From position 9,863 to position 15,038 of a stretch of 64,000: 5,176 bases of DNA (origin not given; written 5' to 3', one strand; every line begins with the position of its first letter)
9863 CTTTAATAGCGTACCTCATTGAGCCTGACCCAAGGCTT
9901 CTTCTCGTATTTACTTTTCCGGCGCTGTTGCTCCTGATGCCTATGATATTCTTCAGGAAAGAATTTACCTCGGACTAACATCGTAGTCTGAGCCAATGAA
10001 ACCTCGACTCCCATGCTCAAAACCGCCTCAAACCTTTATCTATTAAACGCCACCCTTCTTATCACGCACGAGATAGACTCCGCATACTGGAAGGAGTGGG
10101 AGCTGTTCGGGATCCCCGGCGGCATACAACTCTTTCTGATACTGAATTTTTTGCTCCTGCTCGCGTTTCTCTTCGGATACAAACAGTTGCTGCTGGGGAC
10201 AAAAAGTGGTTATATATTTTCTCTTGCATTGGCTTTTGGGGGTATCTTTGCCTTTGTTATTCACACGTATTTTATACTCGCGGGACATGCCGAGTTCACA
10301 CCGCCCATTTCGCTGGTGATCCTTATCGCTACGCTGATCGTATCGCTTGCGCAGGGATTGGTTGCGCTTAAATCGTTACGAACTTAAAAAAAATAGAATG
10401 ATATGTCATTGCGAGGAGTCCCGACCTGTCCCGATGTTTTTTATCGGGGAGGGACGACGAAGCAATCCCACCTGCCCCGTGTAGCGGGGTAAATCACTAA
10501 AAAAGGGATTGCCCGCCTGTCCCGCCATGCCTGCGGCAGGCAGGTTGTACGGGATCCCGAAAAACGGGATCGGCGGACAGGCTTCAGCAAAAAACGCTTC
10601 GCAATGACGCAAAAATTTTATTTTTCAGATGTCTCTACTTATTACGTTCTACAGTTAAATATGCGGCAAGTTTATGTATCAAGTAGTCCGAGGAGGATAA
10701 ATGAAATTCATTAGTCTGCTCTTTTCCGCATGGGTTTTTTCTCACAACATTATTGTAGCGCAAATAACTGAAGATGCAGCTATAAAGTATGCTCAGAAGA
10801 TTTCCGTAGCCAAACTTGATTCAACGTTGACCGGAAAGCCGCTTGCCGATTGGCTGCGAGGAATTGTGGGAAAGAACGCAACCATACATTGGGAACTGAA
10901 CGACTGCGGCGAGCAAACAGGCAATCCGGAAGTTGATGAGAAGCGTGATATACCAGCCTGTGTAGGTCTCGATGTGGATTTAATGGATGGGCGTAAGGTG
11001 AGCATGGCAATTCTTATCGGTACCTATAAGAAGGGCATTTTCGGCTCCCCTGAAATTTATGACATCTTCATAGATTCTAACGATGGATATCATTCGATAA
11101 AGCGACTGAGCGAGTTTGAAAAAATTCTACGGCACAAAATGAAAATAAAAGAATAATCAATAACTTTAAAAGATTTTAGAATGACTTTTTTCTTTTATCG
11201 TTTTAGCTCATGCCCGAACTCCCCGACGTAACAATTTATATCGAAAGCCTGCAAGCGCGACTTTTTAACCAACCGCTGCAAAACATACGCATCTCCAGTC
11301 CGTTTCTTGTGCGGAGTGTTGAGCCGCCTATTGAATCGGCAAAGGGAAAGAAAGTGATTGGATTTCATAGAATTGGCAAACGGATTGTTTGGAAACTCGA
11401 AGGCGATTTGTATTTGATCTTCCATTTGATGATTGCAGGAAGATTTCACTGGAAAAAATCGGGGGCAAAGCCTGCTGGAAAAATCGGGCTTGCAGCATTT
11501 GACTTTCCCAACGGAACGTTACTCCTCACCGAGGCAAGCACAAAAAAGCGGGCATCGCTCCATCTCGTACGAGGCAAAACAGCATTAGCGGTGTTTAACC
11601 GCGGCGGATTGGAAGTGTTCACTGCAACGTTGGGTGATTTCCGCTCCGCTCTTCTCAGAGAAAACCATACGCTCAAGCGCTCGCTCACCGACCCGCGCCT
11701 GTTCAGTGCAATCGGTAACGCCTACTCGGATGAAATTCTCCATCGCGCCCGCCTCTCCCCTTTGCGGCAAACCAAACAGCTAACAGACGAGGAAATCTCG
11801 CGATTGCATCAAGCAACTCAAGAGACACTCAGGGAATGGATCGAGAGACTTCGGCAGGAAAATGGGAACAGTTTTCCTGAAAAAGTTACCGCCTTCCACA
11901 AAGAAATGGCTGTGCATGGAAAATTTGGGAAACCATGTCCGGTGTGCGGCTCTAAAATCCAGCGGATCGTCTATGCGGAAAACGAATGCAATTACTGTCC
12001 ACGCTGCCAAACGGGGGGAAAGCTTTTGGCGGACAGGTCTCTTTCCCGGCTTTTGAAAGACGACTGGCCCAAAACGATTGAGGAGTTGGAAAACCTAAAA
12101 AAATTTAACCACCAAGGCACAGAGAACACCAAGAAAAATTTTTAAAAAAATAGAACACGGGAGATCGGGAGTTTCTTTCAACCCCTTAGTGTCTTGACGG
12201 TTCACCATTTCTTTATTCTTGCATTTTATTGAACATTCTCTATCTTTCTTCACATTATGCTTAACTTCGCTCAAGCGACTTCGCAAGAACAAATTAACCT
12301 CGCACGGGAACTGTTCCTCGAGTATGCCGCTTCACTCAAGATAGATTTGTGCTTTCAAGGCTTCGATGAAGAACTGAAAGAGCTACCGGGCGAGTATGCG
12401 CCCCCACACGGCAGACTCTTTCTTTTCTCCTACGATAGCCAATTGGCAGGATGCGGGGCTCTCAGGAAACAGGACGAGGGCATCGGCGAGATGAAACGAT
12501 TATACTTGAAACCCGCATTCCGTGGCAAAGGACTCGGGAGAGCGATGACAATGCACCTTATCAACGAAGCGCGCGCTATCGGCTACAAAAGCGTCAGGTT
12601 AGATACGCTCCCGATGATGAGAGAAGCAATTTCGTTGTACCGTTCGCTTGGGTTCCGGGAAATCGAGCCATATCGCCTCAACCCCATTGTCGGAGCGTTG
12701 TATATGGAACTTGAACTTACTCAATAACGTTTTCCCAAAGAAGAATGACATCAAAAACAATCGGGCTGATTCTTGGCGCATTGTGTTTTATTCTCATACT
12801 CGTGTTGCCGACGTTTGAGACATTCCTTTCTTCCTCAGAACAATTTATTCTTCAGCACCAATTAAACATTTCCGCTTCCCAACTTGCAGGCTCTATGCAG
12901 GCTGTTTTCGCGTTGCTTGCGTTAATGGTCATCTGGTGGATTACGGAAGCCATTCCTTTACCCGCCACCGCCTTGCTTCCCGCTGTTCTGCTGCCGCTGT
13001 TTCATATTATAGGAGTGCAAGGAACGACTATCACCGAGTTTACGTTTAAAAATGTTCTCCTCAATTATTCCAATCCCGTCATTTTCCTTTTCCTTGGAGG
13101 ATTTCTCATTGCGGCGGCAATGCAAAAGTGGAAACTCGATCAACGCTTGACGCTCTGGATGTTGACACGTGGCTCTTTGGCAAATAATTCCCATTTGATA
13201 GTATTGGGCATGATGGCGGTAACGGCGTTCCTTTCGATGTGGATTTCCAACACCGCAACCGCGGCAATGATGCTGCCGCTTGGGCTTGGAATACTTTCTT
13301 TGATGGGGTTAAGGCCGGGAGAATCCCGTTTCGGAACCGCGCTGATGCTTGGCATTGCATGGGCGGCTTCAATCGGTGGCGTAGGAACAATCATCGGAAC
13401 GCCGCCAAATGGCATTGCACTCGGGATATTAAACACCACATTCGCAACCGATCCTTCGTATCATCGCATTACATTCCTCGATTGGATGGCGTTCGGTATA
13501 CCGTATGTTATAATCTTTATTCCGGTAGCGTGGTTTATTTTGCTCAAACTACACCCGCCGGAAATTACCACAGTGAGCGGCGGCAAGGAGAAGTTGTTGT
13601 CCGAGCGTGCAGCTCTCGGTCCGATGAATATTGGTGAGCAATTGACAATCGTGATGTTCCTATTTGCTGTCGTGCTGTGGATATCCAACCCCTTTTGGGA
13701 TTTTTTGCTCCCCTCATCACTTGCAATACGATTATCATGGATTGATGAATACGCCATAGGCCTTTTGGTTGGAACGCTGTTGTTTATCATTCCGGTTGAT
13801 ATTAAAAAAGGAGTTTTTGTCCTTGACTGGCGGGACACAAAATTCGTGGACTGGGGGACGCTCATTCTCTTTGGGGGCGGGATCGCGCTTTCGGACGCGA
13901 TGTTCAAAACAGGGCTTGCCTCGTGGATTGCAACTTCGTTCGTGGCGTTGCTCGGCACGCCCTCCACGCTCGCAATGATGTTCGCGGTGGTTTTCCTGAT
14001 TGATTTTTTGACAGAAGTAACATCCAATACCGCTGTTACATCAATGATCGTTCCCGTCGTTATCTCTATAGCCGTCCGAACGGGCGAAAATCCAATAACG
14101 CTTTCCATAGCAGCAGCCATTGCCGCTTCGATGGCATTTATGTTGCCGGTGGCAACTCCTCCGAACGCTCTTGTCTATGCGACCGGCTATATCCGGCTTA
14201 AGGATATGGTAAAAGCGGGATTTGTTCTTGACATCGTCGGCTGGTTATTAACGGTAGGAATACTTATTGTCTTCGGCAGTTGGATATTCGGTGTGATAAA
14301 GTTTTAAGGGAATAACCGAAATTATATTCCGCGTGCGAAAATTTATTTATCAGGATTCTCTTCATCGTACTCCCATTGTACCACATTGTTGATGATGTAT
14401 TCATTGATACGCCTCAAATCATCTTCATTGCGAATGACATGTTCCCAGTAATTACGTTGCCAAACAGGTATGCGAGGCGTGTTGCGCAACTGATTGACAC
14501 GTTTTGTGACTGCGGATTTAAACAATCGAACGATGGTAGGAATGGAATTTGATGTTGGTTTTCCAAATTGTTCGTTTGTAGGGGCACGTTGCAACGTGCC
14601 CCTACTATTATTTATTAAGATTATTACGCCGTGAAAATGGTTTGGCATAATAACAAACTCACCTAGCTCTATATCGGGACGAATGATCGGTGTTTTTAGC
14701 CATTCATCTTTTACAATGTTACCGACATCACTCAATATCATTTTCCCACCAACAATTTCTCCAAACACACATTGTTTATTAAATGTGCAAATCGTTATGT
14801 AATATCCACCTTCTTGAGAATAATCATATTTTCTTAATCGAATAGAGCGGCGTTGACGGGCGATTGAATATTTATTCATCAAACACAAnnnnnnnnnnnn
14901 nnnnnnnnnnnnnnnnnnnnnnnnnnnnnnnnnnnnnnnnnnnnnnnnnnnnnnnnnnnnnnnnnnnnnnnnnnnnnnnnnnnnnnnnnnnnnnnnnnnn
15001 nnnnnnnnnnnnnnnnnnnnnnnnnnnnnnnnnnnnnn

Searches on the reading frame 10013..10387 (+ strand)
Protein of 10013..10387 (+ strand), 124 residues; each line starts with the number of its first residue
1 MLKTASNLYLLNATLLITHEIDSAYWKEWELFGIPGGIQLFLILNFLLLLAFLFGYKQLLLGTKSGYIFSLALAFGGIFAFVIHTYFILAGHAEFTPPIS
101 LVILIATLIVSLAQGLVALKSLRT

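Call 60: search_protein_families(library=pfam, proteins=[window:10013-10387:+], max_evalue=0.0001)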
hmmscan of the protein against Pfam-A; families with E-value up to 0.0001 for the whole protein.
window:10013-10387:+ (124 aa): 1 family
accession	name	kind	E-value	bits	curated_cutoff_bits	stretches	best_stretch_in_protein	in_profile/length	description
PF20460.3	DUF6713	-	6.2e-38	129.7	27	1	7-117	3-113/117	Family of unknown function (DUF6713)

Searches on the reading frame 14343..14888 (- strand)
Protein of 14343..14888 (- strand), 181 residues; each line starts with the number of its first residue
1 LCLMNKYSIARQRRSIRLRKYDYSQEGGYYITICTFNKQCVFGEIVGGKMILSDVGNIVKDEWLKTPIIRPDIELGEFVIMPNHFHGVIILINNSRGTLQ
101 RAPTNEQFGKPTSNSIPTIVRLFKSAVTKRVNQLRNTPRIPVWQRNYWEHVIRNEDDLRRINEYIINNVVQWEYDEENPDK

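Call 9: search_protein_families(library=pfam, proteins=[window:14343-14888:-])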
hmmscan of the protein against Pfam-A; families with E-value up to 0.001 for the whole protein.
window:14343-14888:- (181 aa): 0 families

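Call 86: search_protein_families(library=ncbifam, proteins=[window:14343-14888:-], max_evalue=10)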
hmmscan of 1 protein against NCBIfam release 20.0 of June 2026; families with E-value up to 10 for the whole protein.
window:14343-14888:- (181 aa): 1 family
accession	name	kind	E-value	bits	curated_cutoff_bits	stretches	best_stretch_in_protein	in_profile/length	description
NF047646.1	REP_Tyr_transpos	equivalog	1.1e-17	64.3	80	2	113-172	69-134/146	REP-associated tyrosine transposase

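Call 87: search_protein_families(library=pfam, proteins=[window:14343-14888:-], max_evalue=10)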
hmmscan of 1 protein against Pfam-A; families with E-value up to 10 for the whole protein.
window:14343-14888:- (181 aa): 1 family
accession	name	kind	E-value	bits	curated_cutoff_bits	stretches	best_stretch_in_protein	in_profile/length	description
PF01797.21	Y1_Tnp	-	0.0015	19.1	23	1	111-167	60-120/121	Transposase IS200 like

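Call 89: find_encoding_contigs(protein=window:14343-14879:-, flank=10000, max_places=10)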
Protein window:14343-14879:- (178 aa): no gene with exactly this product is on record in the collection.

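Call 90: search_solved_structures(query=window:14343-14879:-, max_evalue=1, show_alignments=2)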
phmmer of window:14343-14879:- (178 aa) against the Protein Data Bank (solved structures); distinct sequences matched with E-value up to 1: 1.
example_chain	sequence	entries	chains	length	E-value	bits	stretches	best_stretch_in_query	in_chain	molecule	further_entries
4er8_A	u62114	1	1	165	0.0037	19.9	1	139-168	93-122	TnpArep for protein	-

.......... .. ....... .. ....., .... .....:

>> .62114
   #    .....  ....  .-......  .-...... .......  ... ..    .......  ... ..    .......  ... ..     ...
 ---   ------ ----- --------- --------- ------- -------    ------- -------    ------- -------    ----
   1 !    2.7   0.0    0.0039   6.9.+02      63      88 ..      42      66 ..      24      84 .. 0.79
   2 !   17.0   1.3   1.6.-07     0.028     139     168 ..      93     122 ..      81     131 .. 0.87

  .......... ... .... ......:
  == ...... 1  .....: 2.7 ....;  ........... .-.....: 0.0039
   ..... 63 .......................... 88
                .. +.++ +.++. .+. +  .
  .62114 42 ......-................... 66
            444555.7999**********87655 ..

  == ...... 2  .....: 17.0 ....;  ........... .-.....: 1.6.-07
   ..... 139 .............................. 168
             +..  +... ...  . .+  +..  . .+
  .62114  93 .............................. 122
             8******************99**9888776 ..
